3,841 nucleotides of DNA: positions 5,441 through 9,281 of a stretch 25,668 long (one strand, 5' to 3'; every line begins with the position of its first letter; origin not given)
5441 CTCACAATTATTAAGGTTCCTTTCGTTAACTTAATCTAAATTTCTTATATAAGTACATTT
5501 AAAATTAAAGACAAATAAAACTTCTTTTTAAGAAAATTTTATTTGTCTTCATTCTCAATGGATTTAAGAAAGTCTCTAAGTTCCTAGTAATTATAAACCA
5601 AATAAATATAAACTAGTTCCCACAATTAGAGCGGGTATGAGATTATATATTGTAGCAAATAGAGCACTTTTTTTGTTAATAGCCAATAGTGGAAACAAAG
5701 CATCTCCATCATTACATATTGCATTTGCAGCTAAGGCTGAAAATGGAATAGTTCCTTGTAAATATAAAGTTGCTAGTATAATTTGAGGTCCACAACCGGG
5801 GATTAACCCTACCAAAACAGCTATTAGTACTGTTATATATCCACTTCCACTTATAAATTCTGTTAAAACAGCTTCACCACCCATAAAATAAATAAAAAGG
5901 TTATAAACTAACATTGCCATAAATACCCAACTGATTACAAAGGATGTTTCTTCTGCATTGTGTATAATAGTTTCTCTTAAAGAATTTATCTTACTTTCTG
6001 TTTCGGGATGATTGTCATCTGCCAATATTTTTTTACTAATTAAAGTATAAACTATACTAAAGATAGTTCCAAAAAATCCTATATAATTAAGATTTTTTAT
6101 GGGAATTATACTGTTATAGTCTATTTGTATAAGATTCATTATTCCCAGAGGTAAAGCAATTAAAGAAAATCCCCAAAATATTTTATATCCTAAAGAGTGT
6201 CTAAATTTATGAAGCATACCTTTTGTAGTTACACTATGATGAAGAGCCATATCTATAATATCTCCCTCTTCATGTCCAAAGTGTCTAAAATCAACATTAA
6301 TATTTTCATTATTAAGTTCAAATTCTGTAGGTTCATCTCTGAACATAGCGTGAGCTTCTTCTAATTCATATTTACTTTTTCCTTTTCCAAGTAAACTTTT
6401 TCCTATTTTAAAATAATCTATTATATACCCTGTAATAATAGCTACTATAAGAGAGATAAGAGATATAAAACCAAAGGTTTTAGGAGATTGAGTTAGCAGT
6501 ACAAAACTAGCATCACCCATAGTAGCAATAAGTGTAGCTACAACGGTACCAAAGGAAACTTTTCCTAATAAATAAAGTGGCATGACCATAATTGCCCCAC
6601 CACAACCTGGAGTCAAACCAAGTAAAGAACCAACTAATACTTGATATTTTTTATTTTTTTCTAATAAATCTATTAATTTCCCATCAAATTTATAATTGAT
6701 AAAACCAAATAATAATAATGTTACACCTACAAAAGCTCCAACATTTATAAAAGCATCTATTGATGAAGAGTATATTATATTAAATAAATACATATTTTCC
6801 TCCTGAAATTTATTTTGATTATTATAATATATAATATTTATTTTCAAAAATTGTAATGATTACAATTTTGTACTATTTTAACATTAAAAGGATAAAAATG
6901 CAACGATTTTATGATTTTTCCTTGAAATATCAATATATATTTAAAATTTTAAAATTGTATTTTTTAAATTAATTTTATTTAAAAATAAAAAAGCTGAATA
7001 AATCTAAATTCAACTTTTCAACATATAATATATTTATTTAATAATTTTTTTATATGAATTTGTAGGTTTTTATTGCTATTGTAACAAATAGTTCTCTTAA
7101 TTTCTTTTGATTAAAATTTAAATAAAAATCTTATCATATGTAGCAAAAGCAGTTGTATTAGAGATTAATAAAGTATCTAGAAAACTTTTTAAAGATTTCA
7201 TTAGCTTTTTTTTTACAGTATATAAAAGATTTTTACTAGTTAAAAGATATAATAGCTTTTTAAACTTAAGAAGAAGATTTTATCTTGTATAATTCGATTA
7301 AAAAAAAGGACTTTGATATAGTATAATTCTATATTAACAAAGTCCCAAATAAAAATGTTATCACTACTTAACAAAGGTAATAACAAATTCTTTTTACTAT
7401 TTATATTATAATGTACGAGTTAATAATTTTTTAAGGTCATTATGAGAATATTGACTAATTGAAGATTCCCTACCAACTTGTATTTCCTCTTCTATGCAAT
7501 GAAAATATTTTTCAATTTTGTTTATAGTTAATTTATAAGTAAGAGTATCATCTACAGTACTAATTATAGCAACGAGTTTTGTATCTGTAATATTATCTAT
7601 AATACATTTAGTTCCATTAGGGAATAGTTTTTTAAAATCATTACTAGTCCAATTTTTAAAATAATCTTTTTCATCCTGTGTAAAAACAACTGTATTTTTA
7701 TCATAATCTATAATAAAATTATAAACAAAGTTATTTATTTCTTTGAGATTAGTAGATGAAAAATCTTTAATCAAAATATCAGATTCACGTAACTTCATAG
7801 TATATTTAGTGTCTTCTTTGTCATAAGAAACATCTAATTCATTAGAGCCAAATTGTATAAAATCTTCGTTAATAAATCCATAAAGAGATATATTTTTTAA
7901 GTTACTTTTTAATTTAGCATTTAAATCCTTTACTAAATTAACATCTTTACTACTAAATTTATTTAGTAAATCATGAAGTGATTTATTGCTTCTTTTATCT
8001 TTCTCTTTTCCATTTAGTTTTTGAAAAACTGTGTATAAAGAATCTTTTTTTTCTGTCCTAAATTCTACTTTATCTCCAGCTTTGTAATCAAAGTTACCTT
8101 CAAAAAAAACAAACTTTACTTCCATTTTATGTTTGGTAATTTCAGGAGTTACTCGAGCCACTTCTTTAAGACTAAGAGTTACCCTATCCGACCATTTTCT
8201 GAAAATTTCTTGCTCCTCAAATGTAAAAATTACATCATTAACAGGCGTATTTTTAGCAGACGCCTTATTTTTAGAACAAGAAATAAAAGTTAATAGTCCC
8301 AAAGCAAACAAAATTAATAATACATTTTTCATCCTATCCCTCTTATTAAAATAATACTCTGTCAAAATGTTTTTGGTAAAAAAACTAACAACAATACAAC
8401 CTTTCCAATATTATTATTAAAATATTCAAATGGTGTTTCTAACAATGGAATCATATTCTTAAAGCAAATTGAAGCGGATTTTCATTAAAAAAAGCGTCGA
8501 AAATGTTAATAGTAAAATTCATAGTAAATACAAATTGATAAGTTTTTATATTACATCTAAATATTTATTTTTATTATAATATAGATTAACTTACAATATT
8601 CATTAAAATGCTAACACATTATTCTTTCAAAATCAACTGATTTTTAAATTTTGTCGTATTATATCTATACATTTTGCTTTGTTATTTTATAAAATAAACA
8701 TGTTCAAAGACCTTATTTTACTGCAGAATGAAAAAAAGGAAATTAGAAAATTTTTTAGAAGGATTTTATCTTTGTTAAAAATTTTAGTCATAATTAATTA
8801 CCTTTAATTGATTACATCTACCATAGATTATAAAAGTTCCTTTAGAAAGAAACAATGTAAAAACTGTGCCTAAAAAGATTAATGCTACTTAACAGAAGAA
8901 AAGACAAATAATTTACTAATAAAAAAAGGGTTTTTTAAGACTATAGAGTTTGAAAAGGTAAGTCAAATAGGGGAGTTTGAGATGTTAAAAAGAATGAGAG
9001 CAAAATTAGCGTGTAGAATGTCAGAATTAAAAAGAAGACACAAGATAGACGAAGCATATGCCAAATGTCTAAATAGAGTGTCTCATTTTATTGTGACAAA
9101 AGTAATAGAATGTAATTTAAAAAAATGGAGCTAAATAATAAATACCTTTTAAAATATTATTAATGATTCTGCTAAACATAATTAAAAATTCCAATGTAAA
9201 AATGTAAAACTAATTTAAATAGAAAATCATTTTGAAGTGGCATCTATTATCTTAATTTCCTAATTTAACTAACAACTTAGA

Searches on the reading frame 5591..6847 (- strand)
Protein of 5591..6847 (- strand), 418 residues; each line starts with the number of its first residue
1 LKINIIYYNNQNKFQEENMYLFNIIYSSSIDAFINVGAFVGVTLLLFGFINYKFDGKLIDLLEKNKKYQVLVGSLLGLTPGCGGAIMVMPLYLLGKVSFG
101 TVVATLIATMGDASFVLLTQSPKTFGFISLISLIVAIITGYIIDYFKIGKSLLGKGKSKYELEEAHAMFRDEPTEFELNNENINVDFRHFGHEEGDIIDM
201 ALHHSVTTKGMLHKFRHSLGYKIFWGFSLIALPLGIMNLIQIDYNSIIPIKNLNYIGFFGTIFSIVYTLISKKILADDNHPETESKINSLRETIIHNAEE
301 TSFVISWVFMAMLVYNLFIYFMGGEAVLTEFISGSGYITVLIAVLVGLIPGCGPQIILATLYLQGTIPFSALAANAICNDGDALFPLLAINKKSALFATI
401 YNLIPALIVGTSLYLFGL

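Call 10: search_protein_families(library=pfam, proteins=[window:5591-6847:-])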
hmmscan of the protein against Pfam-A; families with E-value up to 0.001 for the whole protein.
window:5591-6847:- (418 aa): 1 family
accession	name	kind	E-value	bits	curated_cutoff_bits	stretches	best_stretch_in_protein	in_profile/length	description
PF11449.14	ArsP_2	-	5.2e-101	338.8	32.5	1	23-415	4-357/359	Putative, 10TM heavy-metal exporter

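Call 43: find_homologous_proteins(query=window:5591-6847:-, max_evalue=1e-100)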
Query window:5591-6847:- (418 aa): 430 proteins with E <= 1e-100 among 8000 candidates; the best 120 are listed.
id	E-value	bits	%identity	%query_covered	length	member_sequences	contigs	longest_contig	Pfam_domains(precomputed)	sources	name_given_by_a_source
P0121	1.2e-256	869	100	96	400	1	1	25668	PF11449.15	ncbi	-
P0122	1.1e-234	797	89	96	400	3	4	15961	PF11449.15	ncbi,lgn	-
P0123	4.1e-205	699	79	95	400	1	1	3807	PF11449.15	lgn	-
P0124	1.2e-194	665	74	95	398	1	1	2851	PF11449.15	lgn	-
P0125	8.3e-186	636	72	95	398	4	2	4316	PF11449.15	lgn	-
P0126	4.1e-177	607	67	97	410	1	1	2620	PF11449.15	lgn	-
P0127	1.8e-172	592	65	95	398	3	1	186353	PF11449.15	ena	-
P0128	5.8e-171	587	64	100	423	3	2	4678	PF11449.15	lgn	-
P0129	9.9e-171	586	65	93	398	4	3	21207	PF11449.15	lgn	-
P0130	2.3e-170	585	66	95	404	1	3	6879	PF11449.15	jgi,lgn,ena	-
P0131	4.3e-170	584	65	94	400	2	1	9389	PF11449.15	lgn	-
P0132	7.7e-170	583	65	95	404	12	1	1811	PF11449.15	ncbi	-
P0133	2.1e-169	582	64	95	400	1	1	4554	PF11449.15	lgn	-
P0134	1.1e-166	573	64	94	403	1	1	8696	PF11449.15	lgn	-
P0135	1.9e-166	572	62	96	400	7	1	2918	PF11449.15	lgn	-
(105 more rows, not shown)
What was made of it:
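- On MITE / non-autonomous IS derivative: The genome-wide count cannot be obtained because the window is a whole contig (call 43).
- Checked: The window is a whole 25,668-nt contig (call 43), so genome-wide copy number cannot be obtained.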

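Call 44: find_encoding_contigs(protein=P0121, flank=10000, max_places=4)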
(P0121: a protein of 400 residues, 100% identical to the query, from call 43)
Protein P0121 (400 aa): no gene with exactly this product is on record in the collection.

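Call 45: find_encoding_contigs(protein=P0122, flank=10000, max_places=6)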
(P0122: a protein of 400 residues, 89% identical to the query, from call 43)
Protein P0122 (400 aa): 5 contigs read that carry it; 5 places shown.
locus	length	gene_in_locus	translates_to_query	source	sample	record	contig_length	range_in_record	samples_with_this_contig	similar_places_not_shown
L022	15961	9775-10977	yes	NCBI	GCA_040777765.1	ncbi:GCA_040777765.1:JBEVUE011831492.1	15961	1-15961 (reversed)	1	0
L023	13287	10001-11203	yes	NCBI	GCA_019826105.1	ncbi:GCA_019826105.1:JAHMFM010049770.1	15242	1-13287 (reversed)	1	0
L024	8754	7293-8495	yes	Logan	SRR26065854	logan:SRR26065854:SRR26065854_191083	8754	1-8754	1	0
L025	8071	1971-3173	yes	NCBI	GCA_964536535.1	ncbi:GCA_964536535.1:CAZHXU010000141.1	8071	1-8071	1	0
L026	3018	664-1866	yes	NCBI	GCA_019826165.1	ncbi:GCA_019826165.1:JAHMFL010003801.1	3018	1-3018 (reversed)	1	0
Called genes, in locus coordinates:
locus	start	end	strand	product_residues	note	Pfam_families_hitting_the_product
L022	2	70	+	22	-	?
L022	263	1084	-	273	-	PF01435:Peptidase_M48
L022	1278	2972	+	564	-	PF17201:Cache_3-Cache_2, PF00672:HAMP (weak), PF00015:MCPsignal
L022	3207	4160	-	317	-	PF21694:DNA_pol3_delta_C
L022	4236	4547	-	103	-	PF04363:DUF496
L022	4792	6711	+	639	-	PF08269:dCache_2, PF17200:sCache_2, PF00672:HAMP, PF13487:HD_5, PF01966:HD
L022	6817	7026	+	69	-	-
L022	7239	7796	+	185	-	PF11141:DUF2914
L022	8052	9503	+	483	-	PF01235:Na_Ala_symp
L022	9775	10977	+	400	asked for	PF11449:ArsP_2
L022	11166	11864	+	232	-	-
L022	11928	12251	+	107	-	-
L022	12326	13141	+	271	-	-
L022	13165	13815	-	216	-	PF07238:PilZ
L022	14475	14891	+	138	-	PF02675:AdoMet_dc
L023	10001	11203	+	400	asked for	PF11449:ArsP_2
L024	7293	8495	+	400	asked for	PF11449:ArsP_2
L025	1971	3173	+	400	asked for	PF11449:ArsP_2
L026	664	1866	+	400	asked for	PF11449:ArsP_2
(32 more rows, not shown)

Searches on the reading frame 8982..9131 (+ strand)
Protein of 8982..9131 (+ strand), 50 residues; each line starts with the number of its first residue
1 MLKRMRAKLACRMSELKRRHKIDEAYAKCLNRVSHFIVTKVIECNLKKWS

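Call 54: search_protein_representatives(protein=window:8982-9131:+)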
Query: 50 residues. Proteins with E-value up to 0.001 (for the whole library): 2; up to 1e-10: 2; up to 1e-30: 0. The best 2 are listed.
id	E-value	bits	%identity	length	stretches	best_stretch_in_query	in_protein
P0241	8.8e-26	103.1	100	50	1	1-50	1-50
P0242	1.4e-13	65.4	72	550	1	2-48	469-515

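Call 56: search_protein_families(library=pfam, proteins=[P0242], max_evalue=0.01)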
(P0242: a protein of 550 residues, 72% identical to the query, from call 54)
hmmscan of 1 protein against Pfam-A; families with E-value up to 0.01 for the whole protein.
P0242 (550 aa): 3 families
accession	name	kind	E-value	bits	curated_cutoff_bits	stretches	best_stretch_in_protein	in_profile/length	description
PF13751.12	DDE_Tnp_1_6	-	2.9e-13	50.6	25.1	1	398-516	2-124/125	Transposase DDE domain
PF05598.16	DUF772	-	4.1e-06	27.1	23.1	1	62-138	5-73/74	Transposase domain (DUF772)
PF01609.27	DDE_Tnp_1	-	3.5e-05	24.1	23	1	293-513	28-200/200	Transposase DDE domain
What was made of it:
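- Closest known: IS1182 family, in particular IS1272 of staphylococci. Same: The related full-length element encodes a transposase with DDE_Tnp_1_6 and DUF772 domains (call 56).
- The related autonomous element found is a DDE IS, not a Y1 element (call 56).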

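Call 58: find_homologous_proteins(query=P0242, max_evalue=1e-20)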
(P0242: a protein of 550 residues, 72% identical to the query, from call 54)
Query P0242 (550 aa): 71 proteins with E <= 1e-20 among 8000 candidates.
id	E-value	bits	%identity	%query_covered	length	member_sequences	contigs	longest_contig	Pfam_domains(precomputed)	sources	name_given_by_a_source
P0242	0.0e+0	1223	100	100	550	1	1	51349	PF13751.13,PF05598.17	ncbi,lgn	-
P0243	2.1e-231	788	65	97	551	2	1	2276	PF01609.28,PF13751.13,PF05598.17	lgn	-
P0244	2.0e-135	471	45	95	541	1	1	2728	PF13751.13,PF05598.17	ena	-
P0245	3.9e-130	453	44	97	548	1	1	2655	PF13751.13,PF05598.17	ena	-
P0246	4.7e-95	338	36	95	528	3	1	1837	PF13751.13,PF05598.17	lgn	-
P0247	5.2e-94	334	36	95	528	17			PF13751.13,PF05598.17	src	-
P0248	4.3e-89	318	35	95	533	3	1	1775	PF01609.28,PF13751.13,PF05598.17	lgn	-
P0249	3.4e-87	312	34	95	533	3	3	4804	PF01609.28,PF13751.13,PF05598.17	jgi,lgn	-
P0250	1.7e-85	306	33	95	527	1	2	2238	PF01609.28,PF13751.13,PF05598.17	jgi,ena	-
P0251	3.5e-85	305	37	94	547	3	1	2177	PF13751.13,PF05598.17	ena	-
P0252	6.7e-85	304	34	95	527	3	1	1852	PF01609.28,PF13751.13,PF05598.17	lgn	-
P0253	1.1e-82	297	36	94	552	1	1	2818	PF13751.13,PF05598.17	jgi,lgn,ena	-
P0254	2.7e-79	286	37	95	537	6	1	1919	PF01609.28,PF13751.13,PF05598.17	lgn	-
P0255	3.2e-79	285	36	94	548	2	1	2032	PF13751.13,PF05598.17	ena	-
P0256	3.5e-79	285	37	95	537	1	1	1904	PF13751.13,PF05598.17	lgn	-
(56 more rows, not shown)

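Call 59: find_encoding_contigs(protein=P0242, flank=10000, max_places=4)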
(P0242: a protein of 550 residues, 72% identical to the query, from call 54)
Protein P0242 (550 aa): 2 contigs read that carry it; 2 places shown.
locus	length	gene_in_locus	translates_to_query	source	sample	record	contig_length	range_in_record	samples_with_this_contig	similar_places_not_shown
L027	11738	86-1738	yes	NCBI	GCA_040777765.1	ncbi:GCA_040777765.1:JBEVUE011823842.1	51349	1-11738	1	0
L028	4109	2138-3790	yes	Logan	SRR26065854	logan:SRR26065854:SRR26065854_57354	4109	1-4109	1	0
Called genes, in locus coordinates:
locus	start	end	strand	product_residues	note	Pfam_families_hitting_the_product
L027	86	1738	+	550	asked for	PF05598:DUF772 (weak), PF13751:DDE_Tnp_1_6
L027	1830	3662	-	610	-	PF00009:GTP_EFTU, PF01926:MMR_HSR1 (weak), PF22042:EF-G_D2 (weak), PF03144:GTP_EFTU_D2, PF00679:EFG_C, PF21018:BipA_C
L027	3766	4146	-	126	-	-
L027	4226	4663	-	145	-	PF22381:Staph_reg_Sar_Rot (weak), PF01047:MarR (weak), PF12802:MarR_2, PF13412:HTH_24 (weak), PF22194:WHD_F93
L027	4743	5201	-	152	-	PF22381:Staph_reg_Sar_Rot, PF12802:MarR_2, PF13412:HTH_24 (weak), PF22194:WHD_F93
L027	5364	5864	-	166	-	PF00583:Acetyltransf_1, PF13302:Acetyltransf_3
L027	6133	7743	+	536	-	PF00990:GGDEF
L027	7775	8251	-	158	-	-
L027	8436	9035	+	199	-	PF03458:Gly_transporter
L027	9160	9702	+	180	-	-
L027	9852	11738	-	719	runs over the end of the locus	PF00672:HAMP, PF00015:MCPsignal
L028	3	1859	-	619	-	?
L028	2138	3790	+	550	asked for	PF05598:DUF772 (weak), PF13751:DDE_Tnp_1_6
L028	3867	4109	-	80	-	?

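Call 60: find_encoding_contigs(protein=P0243, flank=3000, max_places=4)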
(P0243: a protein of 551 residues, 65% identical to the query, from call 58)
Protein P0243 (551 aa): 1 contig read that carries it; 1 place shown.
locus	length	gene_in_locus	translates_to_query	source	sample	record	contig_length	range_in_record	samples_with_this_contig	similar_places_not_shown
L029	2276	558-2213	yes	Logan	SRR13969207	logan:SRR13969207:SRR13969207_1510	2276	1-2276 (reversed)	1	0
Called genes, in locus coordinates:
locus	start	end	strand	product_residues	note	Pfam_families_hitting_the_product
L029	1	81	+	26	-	?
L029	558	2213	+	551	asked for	PF05598:DUF772 (weak), PF01609:DDE_Tnp_1, PF13751:DDE_Tnp_1_6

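Call 76: find_encoding_contigs(protein=P0244, flank=1500, max_places=2)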
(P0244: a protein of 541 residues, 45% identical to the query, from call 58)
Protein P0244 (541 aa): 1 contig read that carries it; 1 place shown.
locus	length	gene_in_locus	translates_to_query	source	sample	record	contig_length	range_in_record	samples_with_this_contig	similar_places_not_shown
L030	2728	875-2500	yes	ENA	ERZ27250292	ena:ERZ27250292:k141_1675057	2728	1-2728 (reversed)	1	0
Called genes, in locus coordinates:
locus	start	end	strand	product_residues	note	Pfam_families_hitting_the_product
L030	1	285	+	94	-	?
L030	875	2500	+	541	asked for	PF05598:DUF772, PF13751:DDE_Tnp_1_6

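Call 77: find_encoding_contigs(protein=P0245, flank=1500, max_places=2)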
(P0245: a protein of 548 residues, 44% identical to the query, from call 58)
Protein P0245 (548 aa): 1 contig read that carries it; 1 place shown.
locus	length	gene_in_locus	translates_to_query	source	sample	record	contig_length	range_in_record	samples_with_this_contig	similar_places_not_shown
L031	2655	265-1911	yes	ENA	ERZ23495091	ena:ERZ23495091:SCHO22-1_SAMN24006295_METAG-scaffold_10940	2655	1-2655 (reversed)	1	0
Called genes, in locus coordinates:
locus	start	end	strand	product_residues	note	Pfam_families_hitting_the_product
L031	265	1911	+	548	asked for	PF05598:DUF772, PF13751:DDE_Tnp_1_6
